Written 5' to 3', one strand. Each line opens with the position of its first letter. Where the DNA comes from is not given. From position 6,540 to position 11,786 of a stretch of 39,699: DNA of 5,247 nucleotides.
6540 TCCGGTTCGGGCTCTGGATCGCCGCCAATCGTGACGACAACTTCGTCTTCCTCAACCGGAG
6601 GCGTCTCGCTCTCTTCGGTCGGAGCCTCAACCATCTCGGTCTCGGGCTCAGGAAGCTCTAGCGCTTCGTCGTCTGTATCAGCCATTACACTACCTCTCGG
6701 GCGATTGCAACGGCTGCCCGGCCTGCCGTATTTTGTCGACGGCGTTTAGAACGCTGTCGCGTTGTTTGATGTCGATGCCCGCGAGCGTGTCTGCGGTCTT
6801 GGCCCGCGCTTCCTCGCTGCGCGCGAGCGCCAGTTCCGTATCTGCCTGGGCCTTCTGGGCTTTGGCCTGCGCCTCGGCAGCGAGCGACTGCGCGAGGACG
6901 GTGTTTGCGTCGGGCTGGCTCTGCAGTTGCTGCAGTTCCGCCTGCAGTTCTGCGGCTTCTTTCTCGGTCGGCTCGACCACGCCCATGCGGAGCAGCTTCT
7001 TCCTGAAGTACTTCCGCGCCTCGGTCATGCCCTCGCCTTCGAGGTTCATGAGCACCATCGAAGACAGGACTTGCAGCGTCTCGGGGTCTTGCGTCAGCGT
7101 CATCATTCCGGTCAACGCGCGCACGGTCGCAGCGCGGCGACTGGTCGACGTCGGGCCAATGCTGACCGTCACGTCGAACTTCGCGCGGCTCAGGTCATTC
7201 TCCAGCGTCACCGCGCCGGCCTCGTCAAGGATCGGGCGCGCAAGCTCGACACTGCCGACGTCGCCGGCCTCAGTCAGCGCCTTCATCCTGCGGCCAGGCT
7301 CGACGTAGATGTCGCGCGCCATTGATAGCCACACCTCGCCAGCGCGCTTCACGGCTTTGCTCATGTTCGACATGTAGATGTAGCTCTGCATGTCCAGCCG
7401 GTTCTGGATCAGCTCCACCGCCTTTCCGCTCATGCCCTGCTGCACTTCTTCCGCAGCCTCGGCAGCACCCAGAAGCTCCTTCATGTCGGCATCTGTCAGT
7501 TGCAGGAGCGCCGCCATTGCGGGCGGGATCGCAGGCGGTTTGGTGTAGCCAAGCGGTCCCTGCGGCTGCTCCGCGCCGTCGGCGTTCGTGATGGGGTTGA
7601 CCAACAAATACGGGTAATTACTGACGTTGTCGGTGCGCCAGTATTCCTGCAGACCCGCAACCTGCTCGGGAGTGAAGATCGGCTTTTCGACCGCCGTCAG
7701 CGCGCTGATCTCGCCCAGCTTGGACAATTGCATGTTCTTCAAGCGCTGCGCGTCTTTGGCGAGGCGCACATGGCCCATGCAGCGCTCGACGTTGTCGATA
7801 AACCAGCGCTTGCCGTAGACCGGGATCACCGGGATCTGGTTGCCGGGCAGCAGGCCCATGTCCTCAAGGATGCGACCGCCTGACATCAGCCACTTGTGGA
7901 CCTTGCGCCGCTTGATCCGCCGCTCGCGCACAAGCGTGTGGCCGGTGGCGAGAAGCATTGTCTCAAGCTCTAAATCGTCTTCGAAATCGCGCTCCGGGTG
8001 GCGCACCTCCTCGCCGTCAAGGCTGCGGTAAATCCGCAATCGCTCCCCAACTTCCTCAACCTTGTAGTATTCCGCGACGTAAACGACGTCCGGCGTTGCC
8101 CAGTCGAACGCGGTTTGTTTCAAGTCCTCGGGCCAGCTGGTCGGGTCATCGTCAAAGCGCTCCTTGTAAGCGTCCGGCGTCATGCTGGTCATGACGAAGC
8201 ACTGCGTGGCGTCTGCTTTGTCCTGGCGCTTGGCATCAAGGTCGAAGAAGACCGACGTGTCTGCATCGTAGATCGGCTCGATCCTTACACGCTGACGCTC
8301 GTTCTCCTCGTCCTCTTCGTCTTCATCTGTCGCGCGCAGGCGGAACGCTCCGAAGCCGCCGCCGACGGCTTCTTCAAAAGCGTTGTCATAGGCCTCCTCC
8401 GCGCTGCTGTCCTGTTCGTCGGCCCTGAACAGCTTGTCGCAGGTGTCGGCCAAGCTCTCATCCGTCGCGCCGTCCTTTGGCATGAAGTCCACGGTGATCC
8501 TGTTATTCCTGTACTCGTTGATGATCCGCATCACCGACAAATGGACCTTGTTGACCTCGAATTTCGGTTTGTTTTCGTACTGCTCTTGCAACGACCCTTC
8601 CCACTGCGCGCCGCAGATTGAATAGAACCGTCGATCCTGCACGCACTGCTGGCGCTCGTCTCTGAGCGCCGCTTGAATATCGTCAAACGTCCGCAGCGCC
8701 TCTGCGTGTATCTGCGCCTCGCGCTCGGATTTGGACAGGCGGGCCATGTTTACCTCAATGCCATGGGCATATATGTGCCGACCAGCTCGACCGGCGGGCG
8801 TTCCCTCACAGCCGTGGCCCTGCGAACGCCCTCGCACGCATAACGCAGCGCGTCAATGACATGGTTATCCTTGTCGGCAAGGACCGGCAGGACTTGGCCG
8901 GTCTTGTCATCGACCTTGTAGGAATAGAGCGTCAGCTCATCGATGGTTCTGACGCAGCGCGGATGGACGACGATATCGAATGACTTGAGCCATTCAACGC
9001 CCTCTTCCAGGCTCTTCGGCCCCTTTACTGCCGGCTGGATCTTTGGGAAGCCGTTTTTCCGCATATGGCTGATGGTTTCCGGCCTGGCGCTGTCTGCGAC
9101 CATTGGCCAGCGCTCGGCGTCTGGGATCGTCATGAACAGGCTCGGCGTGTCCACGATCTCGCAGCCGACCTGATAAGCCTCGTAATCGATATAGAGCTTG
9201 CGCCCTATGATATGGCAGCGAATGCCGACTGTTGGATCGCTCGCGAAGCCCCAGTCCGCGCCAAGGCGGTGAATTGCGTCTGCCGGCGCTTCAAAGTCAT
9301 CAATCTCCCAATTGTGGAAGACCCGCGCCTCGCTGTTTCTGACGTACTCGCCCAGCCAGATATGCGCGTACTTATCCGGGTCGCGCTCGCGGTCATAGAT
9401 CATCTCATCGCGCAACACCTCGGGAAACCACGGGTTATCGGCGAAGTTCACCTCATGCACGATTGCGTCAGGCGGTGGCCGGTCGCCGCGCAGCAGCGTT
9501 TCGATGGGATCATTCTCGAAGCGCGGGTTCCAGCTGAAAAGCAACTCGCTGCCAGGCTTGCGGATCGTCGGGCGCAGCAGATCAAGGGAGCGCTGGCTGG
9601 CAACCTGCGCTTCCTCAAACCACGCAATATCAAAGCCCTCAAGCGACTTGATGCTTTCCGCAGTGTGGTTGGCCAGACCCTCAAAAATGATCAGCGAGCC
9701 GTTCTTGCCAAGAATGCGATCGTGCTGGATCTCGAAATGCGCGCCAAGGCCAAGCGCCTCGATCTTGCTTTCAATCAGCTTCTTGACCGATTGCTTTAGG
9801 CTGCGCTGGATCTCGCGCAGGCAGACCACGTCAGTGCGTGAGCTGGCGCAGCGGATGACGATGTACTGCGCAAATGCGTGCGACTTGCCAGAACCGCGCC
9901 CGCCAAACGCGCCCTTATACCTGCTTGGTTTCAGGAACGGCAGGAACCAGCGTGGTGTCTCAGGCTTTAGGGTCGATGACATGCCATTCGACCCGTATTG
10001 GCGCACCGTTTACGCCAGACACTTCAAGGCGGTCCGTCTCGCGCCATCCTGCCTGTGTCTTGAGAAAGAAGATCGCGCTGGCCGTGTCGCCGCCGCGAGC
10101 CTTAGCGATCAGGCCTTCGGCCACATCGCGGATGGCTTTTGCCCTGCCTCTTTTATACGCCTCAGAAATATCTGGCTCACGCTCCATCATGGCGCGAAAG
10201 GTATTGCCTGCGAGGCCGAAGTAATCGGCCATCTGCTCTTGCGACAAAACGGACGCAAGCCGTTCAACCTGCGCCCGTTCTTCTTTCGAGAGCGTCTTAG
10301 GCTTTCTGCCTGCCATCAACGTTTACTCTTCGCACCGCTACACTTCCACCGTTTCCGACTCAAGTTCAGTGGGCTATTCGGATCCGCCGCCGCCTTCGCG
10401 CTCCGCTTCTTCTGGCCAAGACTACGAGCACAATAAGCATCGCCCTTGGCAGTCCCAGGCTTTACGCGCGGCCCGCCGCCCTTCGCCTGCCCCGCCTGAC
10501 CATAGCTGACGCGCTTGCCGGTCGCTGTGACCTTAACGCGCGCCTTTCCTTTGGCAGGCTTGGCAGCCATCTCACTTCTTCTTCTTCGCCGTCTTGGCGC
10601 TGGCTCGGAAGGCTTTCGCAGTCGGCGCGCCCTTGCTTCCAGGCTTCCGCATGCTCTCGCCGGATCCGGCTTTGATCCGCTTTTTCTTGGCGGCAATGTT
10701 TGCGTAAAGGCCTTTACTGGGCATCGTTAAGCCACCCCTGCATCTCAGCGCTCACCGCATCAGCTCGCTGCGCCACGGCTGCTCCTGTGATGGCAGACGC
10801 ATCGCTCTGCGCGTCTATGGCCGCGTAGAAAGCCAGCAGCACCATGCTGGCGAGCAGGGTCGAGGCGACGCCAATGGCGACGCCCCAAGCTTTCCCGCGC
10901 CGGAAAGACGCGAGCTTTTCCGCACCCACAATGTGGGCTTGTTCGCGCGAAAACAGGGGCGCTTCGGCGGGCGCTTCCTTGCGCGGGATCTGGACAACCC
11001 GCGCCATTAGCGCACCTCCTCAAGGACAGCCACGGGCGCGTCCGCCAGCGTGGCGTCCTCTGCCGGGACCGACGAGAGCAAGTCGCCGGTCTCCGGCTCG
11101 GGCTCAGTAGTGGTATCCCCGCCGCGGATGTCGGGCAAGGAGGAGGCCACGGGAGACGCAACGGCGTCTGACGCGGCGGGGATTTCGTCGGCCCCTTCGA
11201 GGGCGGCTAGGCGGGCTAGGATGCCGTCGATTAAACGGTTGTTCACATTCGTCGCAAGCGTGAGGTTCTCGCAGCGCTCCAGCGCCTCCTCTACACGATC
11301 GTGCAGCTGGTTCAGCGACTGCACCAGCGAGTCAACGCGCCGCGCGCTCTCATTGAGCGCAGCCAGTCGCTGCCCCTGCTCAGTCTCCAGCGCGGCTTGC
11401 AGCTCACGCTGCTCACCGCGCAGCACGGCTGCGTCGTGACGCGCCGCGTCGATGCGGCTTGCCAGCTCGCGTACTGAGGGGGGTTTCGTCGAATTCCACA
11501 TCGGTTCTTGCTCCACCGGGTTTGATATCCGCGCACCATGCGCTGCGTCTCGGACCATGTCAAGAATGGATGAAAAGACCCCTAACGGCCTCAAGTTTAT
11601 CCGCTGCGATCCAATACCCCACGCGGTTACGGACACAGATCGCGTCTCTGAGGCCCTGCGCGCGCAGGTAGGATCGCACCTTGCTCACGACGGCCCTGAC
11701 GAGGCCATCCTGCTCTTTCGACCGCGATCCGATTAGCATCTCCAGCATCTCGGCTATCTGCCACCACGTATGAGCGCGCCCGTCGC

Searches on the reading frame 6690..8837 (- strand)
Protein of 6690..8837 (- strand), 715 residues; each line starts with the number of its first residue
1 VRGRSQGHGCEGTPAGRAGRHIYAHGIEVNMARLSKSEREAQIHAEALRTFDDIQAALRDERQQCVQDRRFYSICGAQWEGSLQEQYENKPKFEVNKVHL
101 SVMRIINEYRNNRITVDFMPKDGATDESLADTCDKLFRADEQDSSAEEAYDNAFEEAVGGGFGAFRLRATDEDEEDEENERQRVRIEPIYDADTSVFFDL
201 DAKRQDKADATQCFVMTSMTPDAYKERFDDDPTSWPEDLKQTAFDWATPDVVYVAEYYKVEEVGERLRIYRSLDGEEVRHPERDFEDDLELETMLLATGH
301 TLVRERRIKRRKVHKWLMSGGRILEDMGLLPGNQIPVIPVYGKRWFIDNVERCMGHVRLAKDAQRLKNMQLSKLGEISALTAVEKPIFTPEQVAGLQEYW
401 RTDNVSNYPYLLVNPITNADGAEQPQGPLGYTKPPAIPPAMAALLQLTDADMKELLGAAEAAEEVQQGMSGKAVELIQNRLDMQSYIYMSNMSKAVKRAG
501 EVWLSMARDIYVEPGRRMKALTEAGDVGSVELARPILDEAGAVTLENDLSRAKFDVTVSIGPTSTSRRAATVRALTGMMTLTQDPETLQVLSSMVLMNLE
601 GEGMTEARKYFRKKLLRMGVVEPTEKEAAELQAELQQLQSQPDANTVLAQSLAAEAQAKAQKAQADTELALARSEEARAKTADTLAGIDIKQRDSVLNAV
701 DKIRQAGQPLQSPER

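Call 25: search_protein_families(library=phrogs, proteins=[window:6690-8837:-], max_evalue=0.001)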
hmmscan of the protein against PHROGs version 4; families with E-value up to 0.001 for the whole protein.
window:6690-8837:- (715 aa): 2 families
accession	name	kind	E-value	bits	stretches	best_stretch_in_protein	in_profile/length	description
phrog_156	-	head and packaging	5.4e-143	478.9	1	38-706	6-658/681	portal protein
phrog_14911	-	unknown function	1.1e-103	348.3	1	42-443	5-403/404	-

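Call 111: search_dna_similar(query=window:6690-8837:-, collection=phages, mode=protein, max_rows=12, max_evalue=1e-20)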
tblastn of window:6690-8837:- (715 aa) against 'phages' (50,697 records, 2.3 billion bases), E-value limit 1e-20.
Records with a match: 196; places in all: 197; records where one place covers at least 80% of the query: 177.
Best place of each record, by identity: 60-80% 1; <60% 195.
By first word of the organism name: Salmonella 95; Escherichia 28; Enterobacteria 16; Bacteriophage 14; Ralstonia 5; Caudoviricetes 4; Vibrio 4; Pseudomonas 3; Hamiltonella 3; Klebsiella 3; and 11 more.
By host as written in the record: - 24; Salmonella enterica subsp. enterica serovar Typhimurium 21; Salmonella sp. 17; Escherichia coli 15; Salmonella enterica 11; Candidatus Hamiltonella defensa 5; Escherichia coli K-12 MG1655 5; Salmonella enterica subsp. enterica serovar Anatum 4; and 70 more.
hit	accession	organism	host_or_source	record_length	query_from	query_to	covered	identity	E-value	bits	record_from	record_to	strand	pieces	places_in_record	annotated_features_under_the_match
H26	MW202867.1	Caudoviricetes sp.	Manatee Spring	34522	29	706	95%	63.7%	0e+0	753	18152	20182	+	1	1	phage P22 like portal protein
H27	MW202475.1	Caudoviricetes sp.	Manatee Spring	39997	37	689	91%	58.0%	0e+0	649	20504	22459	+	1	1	phage P22 like portal protein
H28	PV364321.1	Pseudomonas phage PfAn1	Pseudomonas fluorescens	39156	34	624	83%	49.5%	2e-161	521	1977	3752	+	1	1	putative portal protein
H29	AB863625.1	Ralstonia phage RSK1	Ralstonia solanacearum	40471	35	625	83%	46.0%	2e-137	452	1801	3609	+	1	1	putative portal protein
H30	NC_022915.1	Ralstonia phage RSK1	Ralstonia solanacearum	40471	35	625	83%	46.0%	2e-137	452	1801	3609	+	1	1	portal protein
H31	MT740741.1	Ralstonia phage Hennie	Ralstonia pseudosolanacearum I-31 ...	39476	35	625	83%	45.9%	4e-137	451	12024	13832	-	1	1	portal protein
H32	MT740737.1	Ralstonia phage Firinga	Ralstonia pseudosolanacearum I-15 ...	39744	35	625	83%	45.9%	4e-137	451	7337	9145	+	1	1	portal protein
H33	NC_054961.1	Ralstonia phage Firinga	Ralstonia pseudosolanacearum I-15 ...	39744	35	625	83%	45.9%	4e-137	451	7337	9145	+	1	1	portal protein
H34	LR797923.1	Bacteriophage APSE-7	aphid host's whole body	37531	44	647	84%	40.8%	5e-108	367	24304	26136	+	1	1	Portal protein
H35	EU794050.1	Bacteriophage APSE-5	Candidatus Hamiltonella defensa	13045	44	647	84%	40.5%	1e-108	369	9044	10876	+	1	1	P19: portal protein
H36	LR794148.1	Hamiltonella phage APSE-8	aphid host's whole body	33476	44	647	84%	40.5%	2e-109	371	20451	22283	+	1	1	Portal protein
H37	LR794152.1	Bacteriophage APSE-2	aphid host's whole body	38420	44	647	84%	40.5%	2e-109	370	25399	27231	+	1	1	Portal protein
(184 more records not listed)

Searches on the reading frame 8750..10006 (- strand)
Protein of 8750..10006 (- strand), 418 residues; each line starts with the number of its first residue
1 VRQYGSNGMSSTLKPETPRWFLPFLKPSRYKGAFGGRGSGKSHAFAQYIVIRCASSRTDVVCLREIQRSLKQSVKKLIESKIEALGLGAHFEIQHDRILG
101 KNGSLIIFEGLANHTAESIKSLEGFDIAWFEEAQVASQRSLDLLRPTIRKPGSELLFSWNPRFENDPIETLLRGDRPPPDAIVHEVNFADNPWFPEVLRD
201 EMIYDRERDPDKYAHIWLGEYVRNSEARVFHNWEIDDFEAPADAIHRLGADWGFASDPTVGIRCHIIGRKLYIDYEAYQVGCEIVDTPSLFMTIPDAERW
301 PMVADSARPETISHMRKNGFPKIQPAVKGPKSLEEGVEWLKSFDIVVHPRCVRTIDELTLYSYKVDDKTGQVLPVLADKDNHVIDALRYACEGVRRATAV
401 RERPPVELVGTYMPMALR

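Call 25: search_protein_families(library=phrogs, proteins=[window:8750-10006:-], max_evalue=0.001)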
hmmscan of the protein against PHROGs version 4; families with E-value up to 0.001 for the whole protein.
window:8750-10006:- (418 aa): 7 families
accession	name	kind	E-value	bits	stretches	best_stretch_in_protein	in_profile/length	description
phrog_3717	-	head and packaging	7.5e-57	193.9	1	18-260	12-266/277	terminase large subunit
phrog_2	-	head and packaging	2.7e-50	172.9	1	14-401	265-597/807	terminase large subunit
phrog_6672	-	head and packaging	1.1e-36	126.6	1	270-395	6-130/145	terminase large subunit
phrog_5653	-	head and packaging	1.6e-33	117.1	1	226-398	7-184/199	terminase large subunit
phrog_18557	-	head and packaging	6.6e-09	36.8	1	324-397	2-76/88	terminase large subunit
phrog_8711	-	head and packaging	2.9e-06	28.3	1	29-91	26-89/89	terminase large subunit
phrog_979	-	head and packaging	0.00027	20.7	1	35-161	173-304/642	terminase large subunit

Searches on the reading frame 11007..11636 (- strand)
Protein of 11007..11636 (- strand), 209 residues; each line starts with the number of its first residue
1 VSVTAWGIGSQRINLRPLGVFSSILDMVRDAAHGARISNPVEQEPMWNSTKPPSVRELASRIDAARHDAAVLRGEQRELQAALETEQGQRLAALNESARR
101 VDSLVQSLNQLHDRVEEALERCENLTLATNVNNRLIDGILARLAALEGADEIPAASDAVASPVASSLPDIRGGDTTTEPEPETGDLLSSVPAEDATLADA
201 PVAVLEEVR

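Call 112: search_protein_families(library=pfam, proteins=[window:11007-11636:-], max_evalue=0.001)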
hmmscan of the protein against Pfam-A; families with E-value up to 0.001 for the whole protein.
window:11007-11636:- (209 aa): 1 family
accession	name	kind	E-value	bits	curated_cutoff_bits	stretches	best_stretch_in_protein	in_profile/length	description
PF13949.11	ALIX_LYPXL_bnd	-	0.00035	20.4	30.8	1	58-137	98-178/295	ALIX V-shaped domain binding to HIV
